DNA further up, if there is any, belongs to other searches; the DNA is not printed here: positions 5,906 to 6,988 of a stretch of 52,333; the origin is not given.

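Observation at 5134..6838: Low-GC two-gene island: a 309-aa helical protein translationally coupled to a split PIN-like nuclease (best candidate for an undescribed toxin/defence module)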

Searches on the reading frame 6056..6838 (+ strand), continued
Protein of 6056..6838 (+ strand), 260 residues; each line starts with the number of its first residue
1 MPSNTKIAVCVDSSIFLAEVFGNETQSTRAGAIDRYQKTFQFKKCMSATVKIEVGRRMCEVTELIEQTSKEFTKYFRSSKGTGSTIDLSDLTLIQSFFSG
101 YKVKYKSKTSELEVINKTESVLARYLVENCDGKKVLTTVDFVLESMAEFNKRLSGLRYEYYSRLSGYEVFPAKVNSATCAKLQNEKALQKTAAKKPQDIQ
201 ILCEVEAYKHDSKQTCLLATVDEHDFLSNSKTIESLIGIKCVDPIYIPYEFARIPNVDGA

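Call 74: search_protein_families(library=pfam, proteins=[P0131, P0136, P0140, P0146, P0148, P0151, P0152, P0155, P0149, P0139], max_evalue=0.1)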
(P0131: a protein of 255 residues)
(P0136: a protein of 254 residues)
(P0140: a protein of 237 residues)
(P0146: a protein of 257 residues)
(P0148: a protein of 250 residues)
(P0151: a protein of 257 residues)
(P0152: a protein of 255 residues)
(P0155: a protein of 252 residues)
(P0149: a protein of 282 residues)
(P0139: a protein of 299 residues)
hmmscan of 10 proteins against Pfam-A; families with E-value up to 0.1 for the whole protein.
P0131 (255 aa): 4 families
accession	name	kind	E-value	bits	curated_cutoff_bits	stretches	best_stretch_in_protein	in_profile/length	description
PF16289.11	PIN_12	-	0.038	14.8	32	0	6-113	2-110/172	PIN domain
PF05184.20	SapB_1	-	0.042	14.3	25.2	0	43-62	19-38/38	Saposin-like type B, region 1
PF24651.1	DUF7644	-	0.063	14.1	27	0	25-49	6-30/70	Domain of unknown function (DUF7644)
PF18330.7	Lig_C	-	0.084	13.3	25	0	47-107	28-88/125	Ligase Pab1020 C-terminal region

P0136 (254 aa): 1 family
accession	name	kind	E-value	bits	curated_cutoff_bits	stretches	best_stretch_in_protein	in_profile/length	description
PF16289.11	PIN_12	-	0.00092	20.1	32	1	9-76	2-65/172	PIN domain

P0140 (237 aa): 0 families

P0146 (257 aa): 6 families
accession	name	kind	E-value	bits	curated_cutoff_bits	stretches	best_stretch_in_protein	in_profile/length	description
PF14682.11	SPOB_ab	-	0.0055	17.1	27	1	193-242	47-91/112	Sporulation initiation phospho-transferase B, C-terminal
PF18771.7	APOBEC3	-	0.017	15.7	27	1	25-81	34-88/137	APOBEC3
PF06288.18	DUF1040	-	0.024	15.5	27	0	18-51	28-61/86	Protein of unknown function (DUF1040)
PF18772.7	APOBEC2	-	0.025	15.1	26.8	1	29-69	57-98/175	APOBEC2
PF08210.17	APOBEC_N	-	0.07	13.6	25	0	34-70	59-95/170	APOBEC-like N-terminal domain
PF10237.15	N6-adenineMlase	-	0.073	13.2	23.2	0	220-251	68-98/166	Probable N6-adenine methyltransferase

P0148 (250 aa): 2 families
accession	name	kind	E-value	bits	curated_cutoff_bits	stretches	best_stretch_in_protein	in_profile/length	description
PF01850.27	PIN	-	0.0012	19.8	23.6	0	10-102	2-77/120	PIN domain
PF13470.12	PIN_3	-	0.013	16.7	27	0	10-56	3-50/115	PIN domain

P0151 (257 aa): 3 families
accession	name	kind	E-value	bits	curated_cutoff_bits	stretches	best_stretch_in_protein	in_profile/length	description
PF16289.11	PIN_12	-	0.00057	20.8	32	1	11-64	2-56/172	PIN domain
PF07431.17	DUF1512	-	0.024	14.8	25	1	120-191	58-128/177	Protein of unknown function (DUF1512) N-terminal domain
PF13470.12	PIN_3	-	0.053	14.8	27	0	12-63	4-57/115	PIN domain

P0152 (255 aa): 1 family
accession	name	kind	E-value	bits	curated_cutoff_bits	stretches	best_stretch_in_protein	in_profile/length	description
PF16289.11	PIN_12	-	0.033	15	32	0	11-62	2-54/172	PIN domain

P0155 (252 aa): 0 families

P0149 (282 aa): 3 families
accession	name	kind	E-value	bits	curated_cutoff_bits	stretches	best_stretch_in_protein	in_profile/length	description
PF16289.11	PIN_12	-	0.0014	19.5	32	1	8-164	2-136/172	PIN domain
PF13292.11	DXP_synthase_N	-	0.04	13.6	21.2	1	121-182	200-260/274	1-deoxy-D-xylulose-5-phosphate synthase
PF01850.27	PIN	-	0.07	14.2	23.6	0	8-66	2-48/120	PIN domain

P0139 (299 aa): 1 family
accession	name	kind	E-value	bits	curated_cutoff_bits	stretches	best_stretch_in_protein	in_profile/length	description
PF11101.13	DUF2884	-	0.0026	17.9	30.6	1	94-183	91-177/228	Protein of unknown function (DUF2884)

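Call 77: find_encoding_contigs(protein=P0002, flank=10000, max_places=3)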
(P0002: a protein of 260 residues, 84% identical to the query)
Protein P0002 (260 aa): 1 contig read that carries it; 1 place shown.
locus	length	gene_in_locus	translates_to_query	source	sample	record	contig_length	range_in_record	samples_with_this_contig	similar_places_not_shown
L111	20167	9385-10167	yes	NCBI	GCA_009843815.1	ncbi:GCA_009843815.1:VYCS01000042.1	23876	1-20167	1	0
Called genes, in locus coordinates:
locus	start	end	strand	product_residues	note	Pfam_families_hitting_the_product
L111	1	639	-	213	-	PF03382:DUF285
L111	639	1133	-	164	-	PF16403:Bact_surface_Ig-like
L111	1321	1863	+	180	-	-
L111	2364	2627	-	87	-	-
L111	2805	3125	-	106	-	-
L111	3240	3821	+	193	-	PF05598:DUF772 (weak)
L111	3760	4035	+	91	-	PF01609:DDE_Tnp_1 (weak)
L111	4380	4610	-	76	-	-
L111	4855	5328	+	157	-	PF13671:AAA_33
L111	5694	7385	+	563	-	PF08309:LVIVD (faint)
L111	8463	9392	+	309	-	-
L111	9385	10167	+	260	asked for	-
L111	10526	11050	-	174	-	-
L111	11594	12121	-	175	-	-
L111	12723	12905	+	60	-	-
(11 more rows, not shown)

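Call 80: find_related_loci(query=A1, collection=viral_contigs, flank=10000)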
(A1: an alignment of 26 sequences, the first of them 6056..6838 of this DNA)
Query A1 (260 aa) in viral_contigs; peptide patterns used: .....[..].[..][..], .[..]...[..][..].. (x = any residue, [..] = any of these).
20 stretches matched a pattern, but none encodes a relative of the query by tblastn (E <= 1e-3).

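Call 81: search_dna_similar(query=window:6056-6838:+, collection=phages, mode=protein, max_evalue=0.01)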
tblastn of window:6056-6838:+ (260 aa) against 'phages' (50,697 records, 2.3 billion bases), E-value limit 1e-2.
No match.

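Call 83: search_protein_families(library=pfam, proteins=[L019:13386-15842:+, L019:15839-17992:+, L018:12087-15758:-, L017:230-2824:+, L013:6330-8489:-, L013:3391-4737:-, L020:11778-13760:+, L018:7219-8679:+, L017:7351-8577:-, L014:13028-14371:+], max_evalue=0.0001)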
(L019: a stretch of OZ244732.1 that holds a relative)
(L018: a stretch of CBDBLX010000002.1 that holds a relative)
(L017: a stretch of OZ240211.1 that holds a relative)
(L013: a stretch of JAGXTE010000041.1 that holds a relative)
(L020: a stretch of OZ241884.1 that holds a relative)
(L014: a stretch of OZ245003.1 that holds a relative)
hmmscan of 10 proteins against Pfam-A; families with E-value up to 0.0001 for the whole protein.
L019:13386-15842:+ (818 aa): 4 families
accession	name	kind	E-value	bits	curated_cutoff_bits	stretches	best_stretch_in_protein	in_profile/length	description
PF22590.2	Cas3-like_C_2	-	1.3e-31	109.4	27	1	268-369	2-105/106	CRISPR-associated nuclease/helicase Cas3, C-terminal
PF00270.35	DEAD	-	3.4e-20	72.9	26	1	34-207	18-165/167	DEAD/DEAH box helicase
PF00271.37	Helicase_C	-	7.8e-12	45.9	23.5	1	264-369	11-110/110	Helicase conserved C-terminal domain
PF18019.7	Cas3_HD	-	4.2e-08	33.9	23.1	1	609-714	46-144/207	Cas3, HD domain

L019:15839-17992:+ (717 aa): 0 families

L018:12087-15758:- (1223 aa): 3 families
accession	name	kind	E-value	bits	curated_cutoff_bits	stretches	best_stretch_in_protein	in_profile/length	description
PF02494.22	HYR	-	3.6e-18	66.1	21.7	1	657-734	2-81/81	HYR domain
PF17963.7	Big_9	-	7.4e-07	30.4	23.6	1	392-479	1-87/89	Bacterial Ig domain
PF05345.18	He_PIG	-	3.7e-05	24.5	24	1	400-480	8-95/96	Putative Ig domain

L017:230-2824:+ (864 aa): 5 families
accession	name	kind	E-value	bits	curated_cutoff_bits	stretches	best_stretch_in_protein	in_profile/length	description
PF22352.2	K319L-like_PKD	-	2.8e-85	280.9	27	6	509-592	1-84/84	K319L-like, PKD domain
PF18911.6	PKD_4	-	1e-27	96.4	27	1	408-456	2-50/85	PKD domain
PF21027.3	Sde0182_C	-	1.7e-25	89.9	27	0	522-582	3-70/83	Cellulose-binding protein Sde0182, C-terminal domain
PF14289.11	DUF4369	-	6.5e-12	46.3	25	0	522-578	24-77/91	Domain of unknown function (DUF4369)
PF18683.7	ChiW_Ig_like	-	6.8e-05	23.4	27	0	564-604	37-77/106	Chitinase W immunoglobulin-like domain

L013:6330-8489:- (719 aa): 1 family
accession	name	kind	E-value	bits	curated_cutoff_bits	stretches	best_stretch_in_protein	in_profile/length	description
PF00082.27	Peptidase_S8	-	3.2e-15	56.7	21.8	1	262-509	5-245/288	Subtilase family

L013:3391-4737:- (448 aa): 1 family
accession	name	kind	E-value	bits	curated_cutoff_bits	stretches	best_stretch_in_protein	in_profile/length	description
PF00899.27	ThiF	-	3e-38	131.8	28.1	1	175-431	1-236/238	ThiF family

L020:11778-13760:+ (660 aa): 3 families
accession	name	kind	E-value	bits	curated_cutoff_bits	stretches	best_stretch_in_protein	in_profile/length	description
PF13382.11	Adenine_deam_C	-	6.7e-45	153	27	1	484-649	2-167/169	Adenine deaminase C-terminal domain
PF01979.26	Amidohydro_1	-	1.6e-21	77.4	25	1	148-429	2-343/345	Amidohydrolase family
PF07969.17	Amidohydro_3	-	1.8e-11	44.6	29.7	1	139-164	1-26/472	Amidohydrolase family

L018:7219-8679:+ (486 aa): 1 family
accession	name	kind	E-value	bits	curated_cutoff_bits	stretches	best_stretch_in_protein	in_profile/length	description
PF13231.12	PMT_2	-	9.3e-11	42.6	26.1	1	63-214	1-145/160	Dolichyl-phosphate-mannose-protein mannosyltransferase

L017:7351-8577:- (408 aa): 2 families
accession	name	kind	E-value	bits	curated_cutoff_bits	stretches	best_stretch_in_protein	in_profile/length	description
PF01609.27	DDE_Tnp_1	-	8.6e-25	88.1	23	1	164-373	3-199/200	Transposase DDE domain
PF13737.12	DDE_Tnp_1_5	-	2.1e-09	38.2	28.1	1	59-146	2-92/112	Transposase DDE domain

L014:13028-14371:+ (447 aa): 2 families
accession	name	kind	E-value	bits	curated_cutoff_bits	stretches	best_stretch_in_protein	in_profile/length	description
PF03050.20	DDE_Tnp_IS66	-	7.8e-37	127.7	23.1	1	168-417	3-280/284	Transposase IS66 family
PF13005.12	zf-IS66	-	2e-08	34.9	27.3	1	108-153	1-46/46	zinc-finger binding domain of transposase IS66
